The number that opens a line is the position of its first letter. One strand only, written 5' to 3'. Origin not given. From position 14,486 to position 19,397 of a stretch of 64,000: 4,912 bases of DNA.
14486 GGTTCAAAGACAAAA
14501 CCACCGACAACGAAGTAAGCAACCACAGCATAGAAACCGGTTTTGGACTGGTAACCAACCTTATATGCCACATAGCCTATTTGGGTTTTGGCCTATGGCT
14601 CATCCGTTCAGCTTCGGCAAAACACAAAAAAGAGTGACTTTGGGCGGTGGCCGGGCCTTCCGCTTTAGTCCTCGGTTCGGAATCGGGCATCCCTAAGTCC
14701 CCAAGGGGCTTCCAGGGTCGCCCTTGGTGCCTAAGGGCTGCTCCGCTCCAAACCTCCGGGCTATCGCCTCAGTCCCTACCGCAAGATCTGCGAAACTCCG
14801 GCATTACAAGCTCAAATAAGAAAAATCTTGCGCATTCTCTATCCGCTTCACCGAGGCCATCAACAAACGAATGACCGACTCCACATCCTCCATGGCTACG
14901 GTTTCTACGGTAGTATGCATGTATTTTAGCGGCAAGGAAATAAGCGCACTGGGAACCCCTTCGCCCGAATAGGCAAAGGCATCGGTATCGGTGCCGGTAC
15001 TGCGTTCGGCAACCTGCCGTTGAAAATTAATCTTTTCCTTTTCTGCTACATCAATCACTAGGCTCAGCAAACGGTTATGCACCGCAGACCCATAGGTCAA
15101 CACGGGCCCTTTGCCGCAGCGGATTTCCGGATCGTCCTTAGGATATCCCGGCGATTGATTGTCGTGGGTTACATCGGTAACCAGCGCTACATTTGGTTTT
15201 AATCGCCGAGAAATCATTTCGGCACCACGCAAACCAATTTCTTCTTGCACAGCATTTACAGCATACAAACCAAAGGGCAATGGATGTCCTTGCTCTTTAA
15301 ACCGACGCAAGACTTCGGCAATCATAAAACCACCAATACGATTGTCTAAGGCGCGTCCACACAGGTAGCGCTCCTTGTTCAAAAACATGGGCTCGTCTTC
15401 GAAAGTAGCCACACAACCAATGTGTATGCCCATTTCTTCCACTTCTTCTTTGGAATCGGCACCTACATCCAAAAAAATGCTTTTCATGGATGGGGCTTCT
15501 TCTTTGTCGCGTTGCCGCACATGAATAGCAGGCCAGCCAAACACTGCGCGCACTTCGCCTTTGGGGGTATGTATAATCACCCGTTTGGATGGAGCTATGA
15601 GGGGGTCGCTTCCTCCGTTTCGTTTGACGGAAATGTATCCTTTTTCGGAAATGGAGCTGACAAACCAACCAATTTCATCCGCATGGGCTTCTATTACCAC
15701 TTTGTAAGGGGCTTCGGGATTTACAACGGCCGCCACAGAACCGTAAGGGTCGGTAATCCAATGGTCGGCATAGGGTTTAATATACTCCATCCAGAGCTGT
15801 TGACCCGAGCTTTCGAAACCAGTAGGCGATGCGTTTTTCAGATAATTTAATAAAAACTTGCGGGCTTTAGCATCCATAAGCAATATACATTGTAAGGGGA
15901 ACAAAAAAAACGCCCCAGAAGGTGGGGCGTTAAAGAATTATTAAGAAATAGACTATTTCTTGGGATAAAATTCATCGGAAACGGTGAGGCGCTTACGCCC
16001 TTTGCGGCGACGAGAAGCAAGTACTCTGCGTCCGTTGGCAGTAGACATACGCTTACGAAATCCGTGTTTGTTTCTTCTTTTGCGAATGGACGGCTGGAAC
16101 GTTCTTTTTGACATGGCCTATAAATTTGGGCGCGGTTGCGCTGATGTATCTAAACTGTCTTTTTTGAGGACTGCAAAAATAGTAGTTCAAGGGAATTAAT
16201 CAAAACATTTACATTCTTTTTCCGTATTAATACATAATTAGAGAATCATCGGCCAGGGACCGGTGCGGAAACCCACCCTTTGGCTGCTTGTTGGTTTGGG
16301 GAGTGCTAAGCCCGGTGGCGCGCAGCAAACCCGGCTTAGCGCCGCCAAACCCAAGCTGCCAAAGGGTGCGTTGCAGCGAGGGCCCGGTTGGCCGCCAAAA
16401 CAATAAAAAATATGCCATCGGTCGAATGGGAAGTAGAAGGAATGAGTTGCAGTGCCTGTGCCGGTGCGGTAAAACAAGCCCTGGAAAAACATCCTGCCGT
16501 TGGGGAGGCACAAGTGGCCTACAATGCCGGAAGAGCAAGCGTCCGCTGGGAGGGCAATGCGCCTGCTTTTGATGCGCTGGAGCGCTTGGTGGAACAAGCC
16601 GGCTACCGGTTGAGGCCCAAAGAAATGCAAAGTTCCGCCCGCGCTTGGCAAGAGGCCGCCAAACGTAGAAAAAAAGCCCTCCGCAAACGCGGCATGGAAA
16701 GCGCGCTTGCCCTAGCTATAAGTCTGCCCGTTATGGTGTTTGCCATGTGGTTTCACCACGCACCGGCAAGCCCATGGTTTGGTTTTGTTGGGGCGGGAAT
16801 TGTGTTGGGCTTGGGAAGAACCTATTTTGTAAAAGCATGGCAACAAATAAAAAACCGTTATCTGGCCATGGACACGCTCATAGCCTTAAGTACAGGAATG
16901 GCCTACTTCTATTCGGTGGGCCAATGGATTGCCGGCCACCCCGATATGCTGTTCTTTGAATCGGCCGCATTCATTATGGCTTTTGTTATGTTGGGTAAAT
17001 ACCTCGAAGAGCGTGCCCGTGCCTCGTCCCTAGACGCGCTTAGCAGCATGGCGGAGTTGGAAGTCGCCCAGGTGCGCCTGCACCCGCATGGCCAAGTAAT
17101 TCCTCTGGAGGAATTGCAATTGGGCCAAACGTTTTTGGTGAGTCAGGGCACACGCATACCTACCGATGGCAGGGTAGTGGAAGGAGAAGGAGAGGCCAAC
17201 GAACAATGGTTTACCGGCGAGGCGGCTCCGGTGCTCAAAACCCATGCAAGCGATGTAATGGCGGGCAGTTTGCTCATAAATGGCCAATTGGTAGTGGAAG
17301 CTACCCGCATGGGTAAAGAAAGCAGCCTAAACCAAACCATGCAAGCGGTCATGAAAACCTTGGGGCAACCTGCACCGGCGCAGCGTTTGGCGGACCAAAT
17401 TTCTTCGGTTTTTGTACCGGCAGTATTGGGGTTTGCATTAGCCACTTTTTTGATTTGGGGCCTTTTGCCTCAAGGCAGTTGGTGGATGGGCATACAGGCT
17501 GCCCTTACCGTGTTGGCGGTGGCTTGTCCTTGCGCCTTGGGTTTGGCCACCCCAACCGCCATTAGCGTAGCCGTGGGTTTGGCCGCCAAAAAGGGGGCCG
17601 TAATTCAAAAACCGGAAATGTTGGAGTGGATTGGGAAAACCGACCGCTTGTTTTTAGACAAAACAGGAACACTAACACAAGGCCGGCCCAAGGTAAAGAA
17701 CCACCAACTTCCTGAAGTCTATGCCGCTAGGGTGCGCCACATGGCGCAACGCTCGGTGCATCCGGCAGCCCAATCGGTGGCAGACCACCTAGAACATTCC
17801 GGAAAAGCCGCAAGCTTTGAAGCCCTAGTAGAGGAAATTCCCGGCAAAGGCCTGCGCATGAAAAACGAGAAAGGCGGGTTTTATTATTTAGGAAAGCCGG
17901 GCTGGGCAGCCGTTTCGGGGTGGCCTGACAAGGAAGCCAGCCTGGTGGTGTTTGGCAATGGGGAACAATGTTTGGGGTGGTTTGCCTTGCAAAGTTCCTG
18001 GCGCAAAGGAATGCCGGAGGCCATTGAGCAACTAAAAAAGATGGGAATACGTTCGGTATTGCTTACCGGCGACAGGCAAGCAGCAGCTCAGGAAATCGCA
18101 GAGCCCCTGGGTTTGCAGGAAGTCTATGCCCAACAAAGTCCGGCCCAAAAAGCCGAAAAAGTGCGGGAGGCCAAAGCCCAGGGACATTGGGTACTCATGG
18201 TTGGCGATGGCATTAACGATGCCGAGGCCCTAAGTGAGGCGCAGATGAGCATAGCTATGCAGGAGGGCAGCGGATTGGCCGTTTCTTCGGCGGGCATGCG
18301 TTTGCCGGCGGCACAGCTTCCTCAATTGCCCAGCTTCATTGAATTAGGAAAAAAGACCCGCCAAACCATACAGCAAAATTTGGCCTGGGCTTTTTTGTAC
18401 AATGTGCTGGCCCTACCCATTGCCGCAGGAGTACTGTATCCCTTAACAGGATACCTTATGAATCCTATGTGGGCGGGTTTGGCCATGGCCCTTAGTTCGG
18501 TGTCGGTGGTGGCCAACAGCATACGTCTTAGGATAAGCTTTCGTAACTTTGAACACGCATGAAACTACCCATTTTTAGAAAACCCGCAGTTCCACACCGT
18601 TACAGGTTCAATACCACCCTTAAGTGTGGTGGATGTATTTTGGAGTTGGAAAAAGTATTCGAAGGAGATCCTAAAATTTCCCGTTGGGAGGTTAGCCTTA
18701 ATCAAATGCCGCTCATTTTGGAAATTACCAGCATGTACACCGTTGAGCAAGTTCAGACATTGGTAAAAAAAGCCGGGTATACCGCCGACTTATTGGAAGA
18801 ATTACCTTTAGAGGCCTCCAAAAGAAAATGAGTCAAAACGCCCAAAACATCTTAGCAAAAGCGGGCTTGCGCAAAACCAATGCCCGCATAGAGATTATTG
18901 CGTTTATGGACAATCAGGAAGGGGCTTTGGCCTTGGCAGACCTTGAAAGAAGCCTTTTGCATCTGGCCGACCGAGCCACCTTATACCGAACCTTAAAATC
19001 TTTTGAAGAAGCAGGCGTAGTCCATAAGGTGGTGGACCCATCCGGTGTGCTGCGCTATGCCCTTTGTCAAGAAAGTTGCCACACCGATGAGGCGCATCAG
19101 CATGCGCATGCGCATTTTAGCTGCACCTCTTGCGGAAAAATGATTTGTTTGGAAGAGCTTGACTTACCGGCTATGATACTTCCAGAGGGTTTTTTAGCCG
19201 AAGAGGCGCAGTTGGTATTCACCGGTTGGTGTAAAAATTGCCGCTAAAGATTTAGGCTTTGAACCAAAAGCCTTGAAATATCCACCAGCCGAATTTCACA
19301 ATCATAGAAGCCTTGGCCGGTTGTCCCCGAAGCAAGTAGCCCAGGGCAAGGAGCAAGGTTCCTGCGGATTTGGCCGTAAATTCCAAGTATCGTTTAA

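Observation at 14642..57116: Eight-copy family of ~145-bp elements with conserved ends and loop but freely covarying stems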

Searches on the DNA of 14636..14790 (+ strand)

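Call 30: build_rna_model(alignment_id=A3)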
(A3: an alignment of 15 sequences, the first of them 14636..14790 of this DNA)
Model R1 built from alignment A3 (15 sequences, 184 columns); structure: RNAalifold consensus.
model positions 166; base pairs 30; branch points 0; effective number of sequences 8.74; information 0.59 bits per position. Calibrated on 0.2 Mb of random sequence (short: E-values are rough).
structure used (alignment columns):
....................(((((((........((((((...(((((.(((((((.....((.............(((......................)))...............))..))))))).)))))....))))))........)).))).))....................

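Call 31: search_with_rna_model(model_id=R1, sources=[window, L022, L039, L056, L059, L060, L063, L096, L104, L110, L005, L008, L019, L094, L102], max_evalue=10, make_alignment=true)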
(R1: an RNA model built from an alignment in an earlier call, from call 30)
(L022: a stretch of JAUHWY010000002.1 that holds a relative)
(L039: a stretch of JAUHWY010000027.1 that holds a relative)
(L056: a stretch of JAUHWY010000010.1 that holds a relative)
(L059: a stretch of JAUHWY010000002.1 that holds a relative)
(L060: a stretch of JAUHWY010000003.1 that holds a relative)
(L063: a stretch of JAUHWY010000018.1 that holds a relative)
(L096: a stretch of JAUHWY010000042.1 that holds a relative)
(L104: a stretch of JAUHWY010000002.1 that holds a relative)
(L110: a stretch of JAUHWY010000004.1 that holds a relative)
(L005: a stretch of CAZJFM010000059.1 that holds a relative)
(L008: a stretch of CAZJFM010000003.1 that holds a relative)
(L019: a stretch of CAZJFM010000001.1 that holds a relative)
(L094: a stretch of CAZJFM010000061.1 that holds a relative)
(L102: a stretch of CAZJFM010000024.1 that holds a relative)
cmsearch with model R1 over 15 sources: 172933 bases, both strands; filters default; matches with E-value up to 10: 26.
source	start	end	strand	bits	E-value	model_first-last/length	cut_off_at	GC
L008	3731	3897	-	136.1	7e-31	1-166/166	no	0.64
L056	6087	6252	+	135.6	9.1e-31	1-166/166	no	0.61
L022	2264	2430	+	134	2.2e-30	1-166/166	no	0.64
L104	3826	3992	-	133.8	2.5e-30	1-166/166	no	0.65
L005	1531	1696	+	132.9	4.1e-30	1-166/166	no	0.64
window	48972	49135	+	131.8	7.5e-30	1-166/166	no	0.62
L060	6283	6457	-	130.4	1.6e-29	1-166/166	no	0.69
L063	7178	7344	-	128.4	4.8e-29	1-166/166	no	0.68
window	31472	31636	+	123.8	6.1e-28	1-166/166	no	0.65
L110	3505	3670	-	120.3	4.1e-27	1-166/166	no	0.67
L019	845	1009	-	119.4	6.9e-27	1-166/166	no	0.65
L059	7366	7530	-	119.2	7.4e-27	1-166/166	no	0.65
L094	2452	2618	-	115.8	4.8e-26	1-166/166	no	0.65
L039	30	194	-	109.5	1.6e-24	1-166/166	no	0.75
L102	7267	7431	+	107.1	5.9e-24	1-166/166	no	0.75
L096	7472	7639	-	87.7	2.6e-19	1-166/166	no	0.71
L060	7711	7872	+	48.7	5.3e-10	1-166/166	no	0.58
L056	6290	6460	-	43.9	7.3e-09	1-166/166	no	0.57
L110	3544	3635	+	11.1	0.49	37-129/166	no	0.67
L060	6327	6418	+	9.6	1.2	42-127/166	no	0.7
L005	3878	3925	-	9.1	1.5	1-166/166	no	0.62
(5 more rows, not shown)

Alignment A4: 26 matches aligned to the model, 187 columns, each read 5' to 3' on its own strand. Consensus structure (alignment columns), stored with it:
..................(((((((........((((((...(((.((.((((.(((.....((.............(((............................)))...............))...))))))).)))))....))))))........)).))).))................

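Call 50: search_with_rna_model(model_id=R1, sources=[L115, L116, L117, L118, L120, L121, L122], max_evalue=10)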
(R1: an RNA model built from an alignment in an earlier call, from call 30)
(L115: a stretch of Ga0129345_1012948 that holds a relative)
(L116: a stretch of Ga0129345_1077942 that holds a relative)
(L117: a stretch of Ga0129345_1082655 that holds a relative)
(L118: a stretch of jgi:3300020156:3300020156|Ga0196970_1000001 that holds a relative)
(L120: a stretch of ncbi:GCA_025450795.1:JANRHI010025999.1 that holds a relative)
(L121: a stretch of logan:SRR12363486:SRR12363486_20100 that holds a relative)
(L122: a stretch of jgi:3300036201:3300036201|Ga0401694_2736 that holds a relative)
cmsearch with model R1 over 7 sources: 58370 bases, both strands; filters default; matches with E-value up to 10: 9.
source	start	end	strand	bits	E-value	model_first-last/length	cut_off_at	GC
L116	968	1134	+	125.9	6.6e-29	1-166/166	no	0.63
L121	2475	2638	+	118.6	3.6e-27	1-166/166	no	0.61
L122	2275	2438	+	118.6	3.6e-27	1-166/166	no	0.61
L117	11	155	+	115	2.5e-26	17-166/166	no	0.67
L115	1378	1553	-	111.2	2e-25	1-166/166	no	0.69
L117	612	781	-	94.1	2.5e-21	1-166/166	no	0.66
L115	2952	3121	+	52.7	1.9e-11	1-166/166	no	0.58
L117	30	121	-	9.1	0.51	37-129/166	no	0.7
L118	3999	4036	-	6.7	1.8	21-146/166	no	0.66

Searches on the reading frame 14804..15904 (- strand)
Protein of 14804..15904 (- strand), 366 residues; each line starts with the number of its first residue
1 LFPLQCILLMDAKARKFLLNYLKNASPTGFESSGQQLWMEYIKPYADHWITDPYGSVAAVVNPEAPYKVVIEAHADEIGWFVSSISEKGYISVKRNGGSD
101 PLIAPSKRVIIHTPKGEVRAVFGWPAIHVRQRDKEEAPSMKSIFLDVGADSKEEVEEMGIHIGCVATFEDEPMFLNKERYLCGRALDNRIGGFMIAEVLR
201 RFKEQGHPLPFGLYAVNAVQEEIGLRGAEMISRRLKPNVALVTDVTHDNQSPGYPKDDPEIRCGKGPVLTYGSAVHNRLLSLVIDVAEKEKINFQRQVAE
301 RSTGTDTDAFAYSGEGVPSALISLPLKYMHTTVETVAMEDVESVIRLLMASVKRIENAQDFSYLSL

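Call 18: search_protein_families(library=pfam, proteins=[window:14804-15904:-])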
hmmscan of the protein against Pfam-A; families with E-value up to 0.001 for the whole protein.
window:14804-15904:- (366 aa): 3 families
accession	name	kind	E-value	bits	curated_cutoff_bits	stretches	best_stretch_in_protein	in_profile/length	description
PF05343.19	Peptidase_M42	-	5.9e-76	255.8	23.2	1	55-347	1-292/292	M42 glutamyl aminopeptidase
PF01546.33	Peptidase_M20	-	1.4e-05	25.5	24.6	1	177-352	24-204/206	Peptidase family M20/M25/M40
PF04389.22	Peptidase_M28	-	0.00044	20.5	21.3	0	185-340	30-178/193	Peptidase family M28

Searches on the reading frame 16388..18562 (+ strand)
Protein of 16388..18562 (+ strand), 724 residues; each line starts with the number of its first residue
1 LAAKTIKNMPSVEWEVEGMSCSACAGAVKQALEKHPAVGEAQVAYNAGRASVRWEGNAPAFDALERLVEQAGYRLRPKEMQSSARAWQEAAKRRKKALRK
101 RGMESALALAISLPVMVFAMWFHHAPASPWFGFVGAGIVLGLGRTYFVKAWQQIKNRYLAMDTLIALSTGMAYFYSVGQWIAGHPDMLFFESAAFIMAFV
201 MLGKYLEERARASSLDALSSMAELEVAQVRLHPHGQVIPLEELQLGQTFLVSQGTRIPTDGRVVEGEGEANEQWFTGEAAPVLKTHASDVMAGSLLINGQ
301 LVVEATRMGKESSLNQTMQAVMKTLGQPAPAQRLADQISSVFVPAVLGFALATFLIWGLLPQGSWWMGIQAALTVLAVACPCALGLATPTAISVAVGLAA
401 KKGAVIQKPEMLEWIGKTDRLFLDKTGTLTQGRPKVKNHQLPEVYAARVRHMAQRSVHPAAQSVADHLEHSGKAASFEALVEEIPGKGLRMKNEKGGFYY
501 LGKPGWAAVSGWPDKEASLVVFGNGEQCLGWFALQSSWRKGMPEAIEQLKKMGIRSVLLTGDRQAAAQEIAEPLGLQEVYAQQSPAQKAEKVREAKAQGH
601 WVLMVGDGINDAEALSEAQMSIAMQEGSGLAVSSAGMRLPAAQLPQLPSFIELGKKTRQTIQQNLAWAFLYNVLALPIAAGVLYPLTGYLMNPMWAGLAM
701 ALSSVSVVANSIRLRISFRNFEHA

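Call 18: search_protein_families(library=pfam, proteins=[window:16388-18562:+])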
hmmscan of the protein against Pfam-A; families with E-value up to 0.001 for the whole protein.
window:16388-18562:+ (724 aa): 5 families
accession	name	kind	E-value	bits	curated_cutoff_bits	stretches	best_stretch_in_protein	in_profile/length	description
PF00122.25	E1-E2_ATPase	-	1.2e-42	145.9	28.1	1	235-402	15-181/181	E1-E2 ATPase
PF00702.32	Hydrolase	-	2.4e-21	77.4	26.4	1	421-618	4-190/191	haloacid dehalogenase-like hydrolase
PF00403.32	HMA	-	1.9e-10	41.4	24.8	1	16-73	4-61/62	Heavy-metal-associated domain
PF08282.18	Hydrolase_3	-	5e-05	23.6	20.9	0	602-632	206-236/255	haloacid dehalogenase-like hydrolase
PF12710.13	HAD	-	0.00015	22.7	27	1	538-615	86-188/189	haloacid dehalogenase-like hydrolase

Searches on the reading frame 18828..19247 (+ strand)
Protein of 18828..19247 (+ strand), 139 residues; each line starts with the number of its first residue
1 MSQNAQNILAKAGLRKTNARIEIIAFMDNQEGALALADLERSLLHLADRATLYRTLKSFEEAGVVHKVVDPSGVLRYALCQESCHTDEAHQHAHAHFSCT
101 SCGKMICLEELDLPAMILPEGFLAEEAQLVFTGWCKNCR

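Call 84: search_protein_families(library=pfam, proteins=[window:18828-19247:+], max_evalue=0.001)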
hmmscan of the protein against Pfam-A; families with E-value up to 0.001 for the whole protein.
window:18828-19247:+ (139 aa): 1 family
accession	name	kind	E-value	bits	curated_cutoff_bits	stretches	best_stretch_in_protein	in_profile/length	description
PF01475.25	FUR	-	1.1e-11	45.4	23.1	1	11-110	1-95/121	Ferric uptake regulator family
